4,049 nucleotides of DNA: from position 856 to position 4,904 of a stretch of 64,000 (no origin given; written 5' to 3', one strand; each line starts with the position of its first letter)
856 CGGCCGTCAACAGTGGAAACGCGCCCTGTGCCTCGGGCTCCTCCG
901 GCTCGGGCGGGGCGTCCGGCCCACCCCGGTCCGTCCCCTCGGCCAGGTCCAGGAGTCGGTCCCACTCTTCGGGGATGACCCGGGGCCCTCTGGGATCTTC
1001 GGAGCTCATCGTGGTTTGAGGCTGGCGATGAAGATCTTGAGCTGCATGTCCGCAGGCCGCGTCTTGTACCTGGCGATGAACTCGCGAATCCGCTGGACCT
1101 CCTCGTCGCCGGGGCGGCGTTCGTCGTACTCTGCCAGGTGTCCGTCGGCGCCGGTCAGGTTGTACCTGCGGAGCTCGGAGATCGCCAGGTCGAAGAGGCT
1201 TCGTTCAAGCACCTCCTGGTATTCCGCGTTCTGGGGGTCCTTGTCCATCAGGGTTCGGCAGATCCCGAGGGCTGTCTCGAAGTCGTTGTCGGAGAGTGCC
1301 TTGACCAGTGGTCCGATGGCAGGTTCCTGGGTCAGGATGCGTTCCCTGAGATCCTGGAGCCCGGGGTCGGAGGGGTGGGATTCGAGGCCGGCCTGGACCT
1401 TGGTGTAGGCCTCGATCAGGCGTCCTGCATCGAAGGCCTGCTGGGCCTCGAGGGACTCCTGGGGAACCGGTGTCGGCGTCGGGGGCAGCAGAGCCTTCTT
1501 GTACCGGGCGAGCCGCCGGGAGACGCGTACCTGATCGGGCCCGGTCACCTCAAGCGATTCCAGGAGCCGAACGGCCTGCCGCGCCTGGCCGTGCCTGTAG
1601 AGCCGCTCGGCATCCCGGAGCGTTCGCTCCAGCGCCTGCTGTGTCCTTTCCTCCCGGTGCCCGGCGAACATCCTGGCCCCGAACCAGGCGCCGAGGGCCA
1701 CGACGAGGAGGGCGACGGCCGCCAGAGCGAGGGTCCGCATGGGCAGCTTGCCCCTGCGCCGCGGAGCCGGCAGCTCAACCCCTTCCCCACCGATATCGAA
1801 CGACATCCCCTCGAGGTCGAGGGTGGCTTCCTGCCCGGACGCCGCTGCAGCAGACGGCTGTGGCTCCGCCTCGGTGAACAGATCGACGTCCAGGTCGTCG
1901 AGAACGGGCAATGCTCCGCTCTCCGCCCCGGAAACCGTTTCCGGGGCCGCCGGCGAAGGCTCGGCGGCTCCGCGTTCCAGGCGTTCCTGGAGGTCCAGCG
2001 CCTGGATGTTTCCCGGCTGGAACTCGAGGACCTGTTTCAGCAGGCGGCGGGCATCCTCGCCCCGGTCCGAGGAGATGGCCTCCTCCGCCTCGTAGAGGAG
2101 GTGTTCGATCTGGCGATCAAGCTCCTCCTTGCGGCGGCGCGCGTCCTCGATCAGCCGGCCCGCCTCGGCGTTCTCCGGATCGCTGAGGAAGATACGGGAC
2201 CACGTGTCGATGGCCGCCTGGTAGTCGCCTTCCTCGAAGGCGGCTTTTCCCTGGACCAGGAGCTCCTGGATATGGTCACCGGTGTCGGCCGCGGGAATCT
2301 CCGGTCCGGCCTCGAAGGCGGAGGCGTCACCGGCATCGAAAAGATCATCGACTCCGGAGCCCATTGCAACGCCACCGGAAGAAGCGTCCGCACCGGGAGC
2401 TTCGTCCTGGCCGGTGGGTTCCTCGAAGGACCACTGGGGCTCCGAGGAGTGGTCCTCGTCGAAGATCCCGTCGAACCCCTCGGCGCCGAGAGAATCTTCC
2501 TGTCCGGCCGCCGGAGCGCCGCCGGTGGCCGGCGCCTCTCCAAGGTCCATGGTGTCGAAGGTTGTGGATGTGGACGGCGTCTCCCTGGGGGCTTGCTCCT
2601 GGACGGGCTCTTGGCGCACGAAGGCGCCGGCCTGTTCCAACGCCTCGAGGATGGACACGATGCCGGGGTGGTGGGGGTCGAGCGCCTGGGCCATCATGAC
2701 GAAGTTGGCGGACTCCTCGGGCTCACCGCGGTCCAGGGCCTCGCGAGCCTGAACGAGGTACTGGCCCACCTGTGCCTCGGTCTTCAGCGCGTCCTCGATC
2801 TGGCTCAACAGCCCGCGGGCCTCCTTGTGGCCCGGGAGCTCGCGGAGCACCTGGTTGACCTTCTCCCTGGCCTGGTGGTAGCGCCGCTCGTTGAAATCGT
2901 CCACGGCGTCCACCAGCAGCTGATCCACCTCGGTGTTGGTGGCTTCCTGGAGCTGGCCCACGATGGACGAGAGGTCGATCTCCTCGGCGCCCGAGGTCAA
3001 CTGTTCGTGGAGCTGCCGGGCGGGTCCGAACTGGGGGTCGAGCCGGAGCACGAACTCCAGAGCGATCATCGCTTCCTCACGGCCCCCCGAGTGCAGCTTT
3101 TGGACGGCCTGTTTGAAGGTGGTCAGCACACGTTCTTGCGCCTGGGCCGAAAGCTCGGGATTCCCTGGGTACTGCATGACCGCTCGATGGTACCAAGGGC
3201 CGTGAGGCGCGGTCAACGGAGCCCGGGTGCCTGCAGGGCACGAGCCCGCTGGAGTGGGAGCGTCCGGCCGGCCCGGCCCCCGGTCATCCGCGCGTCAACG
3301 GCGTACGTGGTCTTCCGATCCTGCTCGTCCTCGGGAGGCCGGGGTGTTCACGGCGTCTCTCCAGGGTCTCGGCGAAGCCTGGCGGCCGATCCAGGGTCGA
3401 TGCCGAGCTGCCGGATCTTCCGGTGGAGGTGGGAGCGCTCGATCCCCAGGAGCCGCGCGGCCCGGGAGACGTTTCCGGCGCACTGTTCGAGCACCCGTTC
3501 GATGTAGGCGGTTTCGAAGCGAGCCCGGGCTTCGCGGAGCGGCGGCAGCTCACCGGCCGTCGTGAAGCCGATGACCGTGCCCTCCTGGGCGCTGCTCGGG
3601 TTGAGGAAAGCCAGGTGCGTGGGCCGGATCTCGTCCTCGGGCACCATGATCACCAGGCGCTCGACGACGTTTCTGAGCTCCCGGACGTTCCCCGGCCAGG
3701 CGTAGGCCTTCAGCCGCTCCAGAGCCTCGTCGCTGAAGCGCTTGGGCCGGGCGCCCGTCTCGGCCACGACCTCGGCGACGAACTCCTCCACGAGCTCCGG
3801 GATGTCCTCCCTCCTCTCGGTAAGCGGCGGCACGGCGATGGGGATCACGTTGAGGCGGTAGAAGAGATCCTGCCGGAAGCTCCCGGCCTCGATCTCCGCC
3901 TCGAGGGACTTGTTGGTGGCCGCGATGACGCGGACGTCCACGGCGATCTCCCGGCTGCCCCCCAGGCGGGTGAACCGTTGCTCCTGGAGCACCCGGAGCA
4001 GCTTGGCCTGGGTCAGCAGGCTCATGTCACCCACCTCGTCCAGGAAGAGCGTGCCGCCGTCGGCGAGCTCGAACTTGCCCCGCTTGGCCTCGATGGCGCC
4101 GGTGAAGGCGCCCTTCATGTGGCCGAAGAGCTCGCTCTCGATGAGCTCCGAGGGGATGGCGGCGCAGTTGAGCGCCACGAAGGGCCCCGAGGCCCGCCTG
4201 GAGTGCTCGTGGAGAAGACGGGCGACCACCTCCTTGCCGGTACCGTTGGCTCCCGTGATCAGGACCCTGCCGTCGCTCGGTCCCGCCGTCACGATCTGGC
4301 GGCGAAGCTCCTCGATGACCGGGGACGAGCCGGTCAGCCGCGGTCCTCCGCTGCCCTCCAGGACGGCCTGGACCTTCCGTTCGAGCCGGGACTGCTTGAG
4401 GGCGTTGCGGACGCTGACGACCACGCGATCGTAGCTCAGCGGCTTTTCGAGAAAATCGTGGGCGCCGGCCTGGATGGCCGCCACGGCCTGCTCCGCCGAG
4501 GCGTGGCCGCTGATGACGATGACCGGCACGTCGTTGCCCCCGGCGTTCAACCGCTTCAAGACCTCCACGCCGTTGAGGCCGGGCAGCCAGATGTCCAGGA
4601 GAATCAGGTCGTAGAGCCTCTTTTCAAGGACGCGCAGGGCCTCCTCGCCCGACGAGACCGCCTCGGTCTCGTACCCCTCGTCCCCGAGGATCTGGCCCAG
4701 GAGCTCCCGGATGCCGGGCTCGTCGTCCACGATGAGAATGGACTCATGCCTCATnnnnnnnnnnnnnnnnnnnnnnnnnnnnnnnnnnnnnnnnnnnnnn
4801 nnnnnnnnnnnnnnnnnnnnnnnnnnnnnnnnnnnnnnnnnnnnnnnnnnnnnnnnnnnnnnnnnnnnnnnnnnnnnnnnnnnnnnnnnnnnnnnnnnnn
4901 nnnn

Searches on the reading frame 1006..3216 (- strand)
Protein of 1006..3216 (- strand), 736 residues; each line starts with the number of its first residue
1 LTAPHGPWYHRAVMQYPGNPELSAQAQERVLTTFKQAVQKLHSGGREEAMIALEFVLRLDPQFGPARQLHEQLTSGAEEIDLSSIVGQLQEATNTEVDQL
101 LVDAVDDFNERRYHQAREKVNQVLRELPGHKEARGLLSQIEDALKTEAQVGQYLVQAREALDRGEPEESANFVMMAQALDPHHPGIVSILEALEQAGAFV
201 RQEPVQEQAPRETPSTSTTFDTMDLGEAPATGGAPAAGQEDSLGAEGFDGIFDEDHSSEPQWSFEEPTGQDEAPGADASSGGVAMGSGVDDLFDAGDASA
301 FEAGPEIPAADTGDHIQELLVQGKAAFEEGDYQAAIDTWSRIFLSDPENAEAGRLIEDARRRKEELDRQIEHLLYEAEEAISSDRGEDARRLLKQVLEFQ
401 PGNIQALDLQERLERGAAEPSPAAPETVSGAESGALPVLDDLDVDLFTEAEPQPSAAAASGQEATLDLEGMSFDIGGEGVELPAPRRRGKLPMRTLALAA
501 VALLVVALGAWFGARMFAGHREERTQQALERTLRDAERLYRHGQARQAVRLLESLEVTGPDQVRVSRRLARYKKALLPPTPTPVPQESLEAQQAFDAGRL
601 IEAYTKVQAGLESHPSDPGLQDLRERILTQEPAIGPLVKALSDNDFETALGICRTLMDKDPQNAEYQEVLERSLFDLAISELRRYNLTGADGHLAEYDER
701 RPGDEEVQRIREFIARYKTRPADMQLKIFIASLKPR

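Call 24: search_protein_families(library=pfam, proteins=[window:1006-3216:-], max_evalue=0.00001)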
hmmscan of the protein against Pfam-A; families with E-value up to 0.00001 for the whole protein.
window:1006-3216:- (736 aa): 5 families
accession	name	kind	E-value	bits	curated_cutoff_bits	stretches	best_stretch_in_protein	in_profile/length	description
PF14853.12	Fis1_TPR_C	-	2.6e-09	37.5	25.3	0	388-415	19-46/53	Fis1 C-terminal tetratricopeptide repeat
PF14559.12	TPR_19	-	1.2e-08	35.6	25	0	110-143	4-37/68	Tetratricopeptide repeat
PF14863.12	Alkyl_sulf_dimr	-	2.3e-08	35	26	0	317-358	70-111/139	Alkyl sulfatase dimerisation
PF13428.12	TPR_14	-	2.1e-06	28.3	23.5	0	536-571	8-43/44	Tetratricopeptide repeat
PF23914.1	TPR_CcmH_CycH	-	9.4e-06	26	42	0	314-343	119-148/158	Cytochrome c-type biogenesis protein H TPR domain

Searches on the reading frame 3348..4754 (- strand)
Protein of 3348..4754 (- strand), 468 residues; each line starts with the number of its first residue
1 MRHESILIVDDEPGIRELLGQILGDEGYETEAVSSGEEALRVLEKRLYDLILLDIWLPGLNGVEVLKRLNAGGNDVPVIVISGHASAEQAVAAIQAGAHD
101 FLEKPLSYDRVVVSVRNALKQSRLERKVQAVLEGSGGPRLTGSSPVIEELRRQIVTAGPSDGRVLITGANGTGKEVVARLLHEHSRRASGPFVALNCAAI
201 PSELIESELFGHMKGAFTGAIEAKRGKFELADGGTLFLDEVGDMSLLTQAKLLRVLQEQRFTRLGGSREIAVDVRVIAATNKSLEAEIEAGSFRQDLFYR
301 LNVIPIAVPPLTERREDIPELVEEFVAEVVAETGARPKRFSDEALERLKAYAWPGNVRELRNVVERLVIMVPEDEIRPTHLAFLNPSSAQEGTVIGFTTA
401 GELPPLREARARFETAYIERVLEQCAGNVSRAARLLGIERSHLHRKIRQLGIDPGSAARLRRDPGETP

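Call 24: search_protein_families(library=pfam, proteins=[window:3348-4754:-], max_evalue=0.00001)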
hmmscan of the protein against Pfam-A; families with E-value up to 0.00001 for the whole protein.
window:3348-4754:- (468 aa): 6 families
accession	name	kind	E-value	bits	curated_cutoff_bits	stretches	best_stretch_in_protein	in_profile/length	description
PF00158.32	Sigma54_activat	-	2.6e-70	235.9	20.2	1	141-306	2-167/168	Sigma-54 interaction domain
PF00072.30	Response_reg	-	2.9e-32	111.6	30.2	1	6-114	1-109/111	Response regulator receiver domain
PF25601.1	AAA_lid_14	-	3.3e-25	88.1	27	1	313-382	2-71/87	AAA+ ATPase lid domain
PF14532.12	Sigma54_activ_2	-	3.6e-23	82.8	25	1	142-311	2-138/138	Sigma-54 interaction domain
PF02954.25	HTH_8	-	4.3e-13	49.2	22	1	410-449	2-41/42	Bacterial regulatory protein, Fis family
PF07728.20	AAA_5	-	1.6e-07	31.8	22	1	164-282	2-123/139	AAA domain (dynein-related subfamily)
